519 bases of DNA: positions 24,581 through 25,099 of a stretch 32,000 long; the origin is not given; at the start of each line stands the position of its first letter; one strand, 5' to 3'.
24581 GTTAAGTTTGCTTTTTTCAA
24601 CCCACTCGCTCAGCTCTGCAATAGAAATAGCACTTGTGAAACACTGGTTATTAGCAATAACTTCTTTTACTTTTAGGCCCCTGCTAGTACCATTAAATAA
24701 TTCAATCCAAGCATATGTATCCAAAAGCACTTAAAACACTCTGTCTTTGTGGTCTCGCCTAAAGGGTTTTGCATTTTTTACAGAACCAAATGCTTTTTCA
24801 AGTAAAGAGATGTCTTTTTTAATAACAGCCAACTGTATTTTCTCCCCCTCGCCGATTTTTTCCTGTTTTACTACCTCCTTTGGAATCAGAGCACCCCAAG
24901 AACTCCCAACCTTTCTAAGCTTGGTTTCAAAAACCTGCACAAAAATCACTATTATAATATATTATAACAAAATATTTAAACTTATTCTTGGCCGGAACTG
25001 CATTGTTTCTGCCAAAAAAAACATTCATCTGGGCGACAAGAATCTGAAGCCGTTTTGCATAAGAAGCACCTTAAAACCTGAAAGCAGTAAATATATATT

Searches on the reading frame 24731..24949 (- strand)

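Call 6: search_protein_families(library=pfam, proteins=[window:24731-24949:-], max_evalue=0.1)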
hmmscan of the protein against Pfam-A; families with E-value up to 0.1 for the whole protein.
window:24731-24949:- (72 aa): 1 family
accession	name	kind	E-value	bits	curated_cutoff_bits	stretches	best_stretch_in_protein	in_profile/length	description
PF04014.23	MazE_antitoxin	-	0.0023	18.3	24.7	1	12-40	2-30/48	Antidote-toxin recognition MazE, bacterial antitoxin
